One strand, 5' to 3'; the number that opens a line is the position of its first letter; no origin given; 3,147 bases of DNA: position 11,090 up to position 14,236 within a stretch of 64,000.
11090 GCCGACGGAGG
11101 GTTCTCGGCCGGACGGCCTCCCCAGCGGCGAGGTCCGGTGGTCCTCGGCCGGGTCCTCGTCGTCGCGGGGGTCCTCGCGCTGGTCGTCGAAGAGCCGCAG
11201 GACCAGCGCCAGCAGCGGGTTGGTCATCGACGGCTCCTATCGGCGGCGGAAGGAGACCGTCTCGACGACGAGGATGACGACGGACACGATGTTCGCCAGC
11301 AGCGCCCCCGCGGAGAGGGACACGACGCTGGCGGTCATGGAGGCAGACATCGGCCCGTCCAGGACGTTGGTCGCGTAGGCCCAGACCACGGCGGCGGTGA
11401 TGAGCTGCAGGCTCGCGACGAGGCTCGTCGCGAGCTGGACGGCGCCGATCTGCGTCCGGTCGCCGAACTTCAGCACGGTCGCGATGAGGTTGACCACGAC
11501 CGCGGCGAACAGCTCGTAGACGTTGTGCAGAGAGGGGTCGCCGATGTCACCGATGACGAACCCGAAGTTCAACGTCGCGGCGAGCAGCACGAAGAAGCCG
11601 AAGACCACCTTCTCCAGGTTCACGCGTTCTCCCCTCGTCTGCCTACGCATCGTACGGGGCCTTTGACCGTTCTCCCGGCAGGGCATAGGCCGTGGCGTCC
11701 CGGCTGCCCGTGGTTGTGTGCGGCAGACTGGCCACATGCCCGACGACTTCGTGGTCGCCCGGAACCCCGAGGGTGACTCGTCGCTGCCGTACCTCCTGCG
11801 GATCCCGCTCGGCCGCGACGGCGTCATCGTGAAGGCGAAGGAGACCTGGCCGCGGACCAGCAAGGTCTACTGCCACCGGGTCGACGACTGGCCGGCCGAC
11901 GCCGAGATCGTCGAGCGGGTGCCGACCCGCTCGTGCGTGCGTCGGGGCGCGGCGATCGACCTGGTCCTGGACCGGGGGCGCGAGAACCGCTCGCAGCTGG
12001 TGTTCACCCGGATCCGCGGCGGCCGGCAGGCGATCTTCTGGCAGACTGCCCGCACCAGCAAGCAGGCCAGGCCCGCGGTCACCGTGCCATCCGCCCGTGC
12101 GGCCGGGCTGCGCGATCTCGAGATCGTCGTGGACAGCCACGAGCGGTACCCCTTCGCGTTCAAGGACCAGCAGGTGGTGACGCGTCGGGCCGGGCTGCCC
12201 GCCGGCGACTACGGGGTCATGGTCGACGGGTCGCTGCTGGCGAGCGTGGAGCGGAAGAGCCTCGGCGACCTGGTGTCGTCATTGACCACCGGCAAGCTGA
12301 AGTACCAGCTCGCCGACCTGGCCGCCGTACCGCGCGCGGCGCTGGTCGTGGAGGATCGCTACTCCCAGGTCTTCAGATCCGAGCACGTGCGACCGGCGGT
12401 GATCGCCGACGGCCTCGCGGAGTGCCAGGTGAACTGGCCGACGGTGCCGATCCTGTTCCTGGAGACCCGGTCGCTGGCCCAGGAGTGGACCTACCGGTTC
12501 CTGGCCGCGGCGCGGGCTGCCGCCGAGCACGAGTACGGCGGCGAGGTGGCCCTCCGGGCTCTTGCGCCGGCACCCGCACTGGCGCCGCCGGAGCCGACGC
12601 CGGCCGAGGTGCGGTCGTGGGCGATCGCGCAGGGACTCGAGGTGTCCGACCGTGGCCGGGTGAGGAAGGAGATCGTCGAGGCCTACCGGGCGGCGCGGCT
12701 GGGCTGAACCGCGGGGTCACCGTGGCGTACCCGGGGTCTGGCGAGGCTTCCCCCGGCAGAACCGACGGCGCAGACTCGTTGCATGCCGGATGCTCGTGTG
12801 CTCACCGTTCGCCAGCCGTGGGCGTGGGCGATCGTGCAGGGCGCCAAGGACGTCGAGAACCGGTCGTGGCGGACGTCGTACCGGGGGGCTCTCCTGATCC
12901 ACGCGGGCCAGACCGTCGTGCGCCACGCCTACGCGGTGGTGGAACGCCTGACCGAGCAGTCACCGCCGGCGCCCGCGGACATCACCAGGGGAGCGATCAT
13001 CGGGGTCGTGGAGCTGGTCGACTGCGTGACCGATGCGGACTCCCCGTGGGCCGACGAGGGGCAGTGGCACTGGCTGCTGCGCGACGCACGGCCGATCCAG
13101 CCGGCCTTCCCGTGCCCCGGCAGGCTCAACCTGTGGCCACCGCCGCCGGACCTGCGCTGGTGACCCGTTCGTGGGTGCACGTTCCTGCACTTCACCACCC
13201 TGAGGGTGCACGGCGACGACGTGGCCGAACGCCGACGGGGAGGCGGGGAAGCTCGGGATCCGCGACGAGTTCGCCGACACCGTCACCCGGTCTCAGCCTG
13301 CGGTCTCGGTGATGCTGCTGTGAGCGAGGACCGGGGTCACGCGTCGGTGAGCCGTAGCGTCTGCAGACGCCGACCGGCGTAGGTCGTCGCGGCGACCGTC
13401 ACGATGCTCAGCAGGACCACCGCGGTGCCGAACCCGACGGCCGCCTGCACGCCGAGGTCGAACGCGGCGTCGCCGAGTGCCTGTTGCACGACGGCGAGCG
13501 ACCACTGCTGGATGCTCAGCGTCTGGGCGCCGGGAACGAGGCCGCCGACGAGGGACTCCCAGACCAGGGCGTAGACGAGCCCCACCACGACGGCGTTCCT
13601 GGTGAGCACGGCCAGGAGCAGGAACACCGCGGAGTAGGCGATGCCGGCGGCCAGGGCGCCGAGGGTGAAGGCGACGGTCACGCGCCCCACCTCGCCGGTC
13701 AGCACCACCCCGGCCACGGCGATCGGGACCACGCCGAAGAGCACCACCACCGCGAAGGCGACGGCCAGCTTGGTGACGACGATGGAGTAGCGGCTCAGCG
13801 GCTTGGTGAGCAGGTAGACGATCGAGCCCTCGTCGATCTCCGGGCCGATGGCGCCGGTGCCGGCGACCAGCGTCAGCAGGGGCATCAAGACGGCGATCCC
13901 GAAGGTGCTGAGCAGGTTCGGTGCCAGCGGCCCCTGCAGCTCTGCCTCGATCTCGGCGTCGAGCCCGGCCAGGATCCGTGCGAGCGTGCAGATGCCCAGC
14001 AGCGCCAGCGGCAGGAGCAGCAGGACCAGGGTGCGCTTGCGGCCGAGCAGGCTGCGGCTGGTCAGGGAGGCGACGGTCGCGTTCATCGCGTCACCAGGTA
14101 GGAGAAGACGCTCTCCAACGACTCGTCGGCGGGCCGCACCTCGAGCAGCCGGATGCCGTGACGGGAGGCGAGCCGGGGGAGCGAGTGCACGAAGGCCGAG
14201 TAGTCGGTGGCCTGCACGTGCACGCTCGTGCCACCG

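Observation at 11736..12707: XPF/ERCC4 nuclease fused to an Lsr2 AT-hook domain: possible nuclease guided to AT-rich DNA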

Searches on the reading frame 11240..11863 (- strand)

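Call 4: search_protein_families(library=pfam, proteins=[window:11240-11863:-], max_evalue=0.1)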
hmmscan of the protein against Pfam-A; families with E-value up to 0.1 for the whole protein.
window:11240-11863:- (208 aa): 2 families
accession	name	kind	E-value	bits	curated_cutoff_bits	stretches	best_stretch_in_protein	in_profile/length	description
PF19931.4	DUF6394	-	1.5e-35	121.8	30.8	1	113-202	2-89/89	Family of unknown function (DUF6394)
PF01169.24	GDT1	-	0.091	13.5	27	0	129-194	8-59/75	Divalent cation/proton antiporter GDT1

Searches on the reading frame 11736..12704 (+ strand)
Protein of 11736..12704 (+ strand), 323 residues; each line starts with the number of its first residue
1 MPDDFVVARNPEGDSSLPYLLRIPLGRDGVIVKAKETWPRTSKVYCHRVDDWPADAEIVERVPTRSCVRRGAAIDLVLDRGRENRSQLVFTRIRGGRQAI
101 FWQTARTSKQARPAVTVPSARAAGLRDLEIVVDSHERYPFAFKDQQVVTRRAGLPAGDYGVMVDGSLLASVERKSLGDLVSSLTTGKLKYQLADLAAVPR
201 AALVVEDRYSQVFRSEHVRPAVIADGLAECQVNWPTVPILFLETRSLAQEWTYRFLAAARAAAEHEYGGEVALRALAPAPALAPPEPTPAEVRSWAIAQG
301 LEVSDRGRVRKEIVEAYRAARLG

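Call 4: search_protein_families(library=pfam, proteins=[window:11736-12704:+], max_evalue=0.1)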
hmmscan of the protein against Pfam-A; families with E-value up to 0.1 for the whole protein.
window:11736-12704:+ (323 aa): 2 families
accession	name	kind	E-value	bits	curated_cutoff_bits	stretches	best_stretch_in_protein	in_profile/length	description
PF02732.21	ERCC4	-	4.2e-17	62.8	24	1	132-255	1-140/140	ERCC4 domain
PF23359.1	Lsr2_DNA-bd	-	5.9e-14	51.6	26.9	1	287-320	4-37/37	Lsr2 DNA-binding domain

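Call 5: search_protein_families(library=ncbifam, proteins=[window:11736-12704:+], max_evalue=0.1)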
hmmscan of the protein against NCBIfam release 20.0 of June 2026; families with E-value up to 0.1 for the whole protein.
window:11736-12704:+ (323 aa): 2 families
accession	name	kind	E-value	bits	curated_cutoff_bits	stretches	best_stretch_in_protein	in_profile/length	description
NF010337.0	PRK13766.1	equivalog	1e-08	33.8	610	1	116-244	568-683/781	Hef nuclease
TIGR00596.1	rad1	subfamily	0.065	11.6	806.65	1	154-196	615-653/813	DNA repair protein, RAD1 family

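Call 49: predict_structure(alignment_id=A3)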
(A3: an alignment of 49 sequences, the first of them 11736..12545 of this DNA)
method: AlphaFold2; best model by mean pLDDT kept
length: 270 residues; sequences in the alignment: 49
mean_pLDDT: 89.2   pTM: 0.56
mean pLDDT of the five models: 89.2, 88.4, 88.2, 87.5, 87.5
residues with pLDDT >= 90: 195; 70-90: 51; 50-70: 10; < 50: 14
segments of 3 or more residues with pLDDT < 50: 112-123
pLDDT, mean of each block of 10 residues (from residue 1): 84 92 91 88 88 93 93 92 89 83 79 45 69 96 90 97 95 98 97 98 98 95 97 98 96 94 74
secondary structure, 60 per line:
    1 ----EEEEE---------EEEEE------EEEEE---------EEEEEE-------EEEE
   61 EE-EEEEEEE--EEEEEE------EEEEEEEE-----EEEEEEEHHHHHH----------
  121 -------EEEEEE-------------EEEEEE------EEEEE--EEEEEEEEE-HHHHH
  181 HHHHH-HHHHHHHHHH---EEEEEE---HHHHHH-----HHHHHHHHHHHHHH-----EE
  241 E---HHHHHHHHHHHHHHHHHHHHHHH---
elements in order: E5-9 E19-23 E30-34 E44-49 E57-62 E64-70 E73-78 E85-92 E98-104 H105-110 E128-133 E147-152 E159-163 E166-174 H176-185 H187-196 E200-205 H209-214 H220-233 E239-241 H245-267

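Call 54: fold_search(model_id=the predicted structure, library=pdb)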
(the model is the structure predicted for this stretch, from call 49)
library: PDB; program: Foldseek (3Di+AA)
matches with E <= 10: 1017; with E <= 0.001: 22
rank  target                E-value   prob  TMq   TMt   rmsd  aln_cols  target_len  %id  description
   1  1j22                  4.6e-08  1.00  0.42  0.82   2.5       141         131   28  Crystal structure of archaeal XPF/Mus81 homolog, Hef from Pyrococcus furiosus, nuclease domain, selenomet derivative (released 2003-04-22)
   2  1j24                  9.5e-08  1.00  0.42  0.81   2.5       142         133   27  Crystal structure of archaeal XPF/Mus81 homolog, Hef from Pyrococcus furiosus, nuclease domain, Ca cocrystal (released 2003-04-22)
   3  2bhn_B                6.5e-07  1.00  0.42  0.55   8.0       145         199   23  XPF from Aeropyrum pernix (released 2005-02-23)
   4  9pd4_Q                1.0e-06  1.00  0.38  0.17   3.3       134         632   25  NER dual incision complex - DuIM (released 2026-02-18)
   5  9qed_A                1.3e-06  1.00  0.36  0.14   5.9       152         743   22  Cryo-EM structure of the XPF-ERCC1-SLX4(330-555)-SLX4IP complex (released 2025-12-17)
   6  2bgw_B                2.0e-06  1.00  0.41  0.54   3.9       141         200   23  XPF from Aeropyrum pernix, complex with DNA (released 2005-02-23)
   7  2bhn_C                2.3e-06  1.00  0.42  0.57   7.0       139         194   23  XPF from Aeropyrum pernix (released 2005-02-23)
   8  2bhn_A                3.9e-06  1.00  0.41  0.52   2.4       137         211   22  XPF from Aeropyrum pernix (released 2005-02-23)
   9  2bgw_A                5.3e-06  1.00  0.41  0.49   2.7       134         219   22  XPF from Aeropyrum pernix, complex with DNA (released 2005-02-23)
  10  6sxa_F                6.4e-06  1.00  0.36  0.14   8.5       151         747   20  XPF-ERCC1 Cryo-EM Structure, Apo-form (released 2020-03-11)
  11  6sxb_F                7.2e-06  1.00  0.37  0.15   7.4       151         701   21  XPF-ERCC1 Cryo-EM Structure, DNA-Bound form (released 2020-03-11)
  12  9qee_A                7.6e-06  1.00  0.38  0.15   3.5       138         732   24  Cryo-EM structure of a DNA-bound XPF-ERCC1-SLX4(330-555)-SLX4IP complex (released 2025-12-17)
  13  9pd3_Q                1.4e-05  1.00  0.36  0.15   3.9       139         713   24  NER dual incision complex - DuIS (released 2026-02-18)
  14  9pcp_Q                2.0e-05  1.00  0.39  0.15   3.3       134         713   25  NER dual incision complex - NoG (released 2026-04-01)
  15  2ziw_A                4.6e-05  1.00  0.36  0.36   5.9       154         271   18  Crystal structure of the Mus81-Eme1 complex (released 2008-04-29)
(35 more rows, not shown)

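Call 79: fold_search(model_id=the predicted structure, library=viral)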
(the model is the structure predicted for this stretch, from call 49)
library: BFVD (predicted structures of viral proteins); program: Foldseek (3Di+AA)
matches with E <= 10: 827; with E <= 0.001: 10
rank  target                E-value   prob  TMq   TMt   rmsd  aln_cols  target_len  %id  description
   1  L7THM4                5.9e-09  1.00  0.45  0.74   3.0       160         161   24  ERCC4 domain-containing protein EP364R [Halorubrum sodomense tailed virus 2]
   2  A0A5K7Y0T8            6.0e-07  1.00  0.39  0.34   4.4       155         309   17  ERCC4 domain-containing protein EP364R [Abalone asfa-like virus]
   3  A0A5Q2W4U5            2.6e-06  1.00  0.41  0.50   3.0       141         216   19  (no name in the UniProt tables at hand)
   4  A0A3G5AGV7            2.9e-06  1.00  0.38  0.25   4.1       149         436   19  ERCC4 domain-containing protein EP364R [Sylvanvirus sp.]
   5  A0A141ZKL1            3.4e-06  1.00  0.41  0.28   4.0       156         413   20  (no name in the UniProt tables at hand)
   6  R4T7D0                3.7e-06  1.00  0.42  0.30   4.1       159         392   20  (no name in the UniProt tables at hand)
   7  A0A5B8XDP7            3.9e-06  1.00  0.38  0.58   6.3       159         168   17  ERCC4 domain-containing protein EP364R [African swine fever virus]
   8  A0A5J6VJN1            5.9e-06  1.00  0.39  0.44   3.6       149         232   21  ERCC4 domain-containing protein EP364R [Megaviridae environmental sample]
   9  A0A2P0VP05            9.6e-06  1.00  0.35  0.42   3.6       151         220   18  ERCC4 domain-containing protein EP364R [Tetraselmis virus 1]
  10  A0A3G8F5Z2            1.1e-04  1.00  0.33  0.51   5.6       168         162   16  (no name in the UniProt tables at hand)
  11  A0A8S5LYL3            2.0e-03  1.00  0.31  0.65   3.6       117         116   17  ATP-dependent RNA helicase [Siphoviridae sp. ct9Y44]
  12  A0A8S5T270            2.2e-02  0.66  0.20  0.22  11.1       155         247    9  RECOMBINATION ENDONUCLEASE VII [Myoviridae sp. ctqfO1]
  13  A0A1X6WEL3            3.4e-02  0.69  0.18  0.21   6.5       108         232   14  (no name in the UniProt tables at hand)
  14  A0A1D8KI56            4.1e-02  0.82  0.23  0.28   5.4       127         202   12  Uncharacterized protein [Synechococcus phage S-CAM1]
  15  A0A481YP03            4.1e-02  0.16  0.16  0.22  24.3       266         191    6  ribonuclease H [Pithovirus LCDPAC02]
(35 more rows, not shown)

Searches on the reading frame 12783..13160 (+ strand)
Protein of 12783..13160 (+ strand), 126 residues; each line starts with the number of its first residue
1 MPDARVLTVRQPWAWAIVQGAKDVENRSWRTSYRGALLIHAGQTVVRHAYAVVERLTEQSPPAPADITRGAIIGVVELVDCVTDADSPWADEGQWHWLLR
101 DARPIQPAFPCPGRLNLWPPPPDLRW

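Call 4: search_protein_families(library=pfam, proteins=[window:12783-13160:+], max_evalue=0.1)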
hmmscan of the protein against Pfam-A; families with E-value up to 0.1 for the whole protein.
window:12783-13160:+ (126 aa): 1 family
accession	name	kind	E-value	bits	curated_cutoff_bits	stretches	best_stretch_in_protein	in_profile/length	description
PF04266.20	ASCH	-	2.3e-06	28.7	21.2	1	7-81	1-53/103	ASCH domain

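Call 5: search_protein_families(library=ncbifam, proteins=[window:12783-13160:+], max_evalue=0.1)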
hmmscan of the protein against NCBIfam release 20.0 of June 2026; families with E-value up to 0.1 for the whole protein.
window:12783-13160:+ (126 aa): 1 family
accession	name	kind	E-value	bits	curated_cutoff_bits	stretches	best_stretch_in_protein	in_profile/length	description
NF007997.0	PRK10722.1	equivalog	0.091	11.9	234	0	20-67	97-144/250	two-component system QseEF-associated lipoprotein QseG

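Call 6: search_protein_families(library=padloc, proteins=[window:12783-13160:+], max_evalue=0.1)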
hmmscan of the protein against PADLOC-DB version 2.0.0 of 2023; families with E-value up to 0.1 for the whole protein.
window:12783-13160:+ (126 aa): 0 families

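Call 7: search_protein_families(library=phrogs, proteins=[window:12783-13160:+], max_evalue=0.01)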
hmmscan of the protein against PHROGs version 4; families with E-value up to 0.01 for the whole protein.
window:12783-13160:+ (126 aa): 1 family
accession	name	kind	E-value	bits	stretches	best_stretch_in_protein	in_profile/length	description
phrog_3193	-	unknown function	4.5e-47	161.8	1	5-123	86-209/269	-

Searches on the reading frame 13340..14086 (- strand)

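Call 18: search_protein_families(library=pfam, proteins=[window:13340-14086:-], max_evalue=0.001)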
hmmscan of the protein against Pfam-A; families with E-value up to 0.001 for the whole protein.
window:13340-14086:- (249 aa): 2 families
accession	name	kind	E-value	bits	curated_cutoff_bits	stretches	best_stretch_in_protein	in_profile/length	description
PF12679.13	ABC2_membrane_2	-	2.4e-08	34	27.2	1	54-190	72-213/283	ABC-2 family transporter protein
PF12730.13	ABC2_membrane_4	-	3.5e-06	27.6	27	1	58-171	50-170/179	ABC-2 family transporter protein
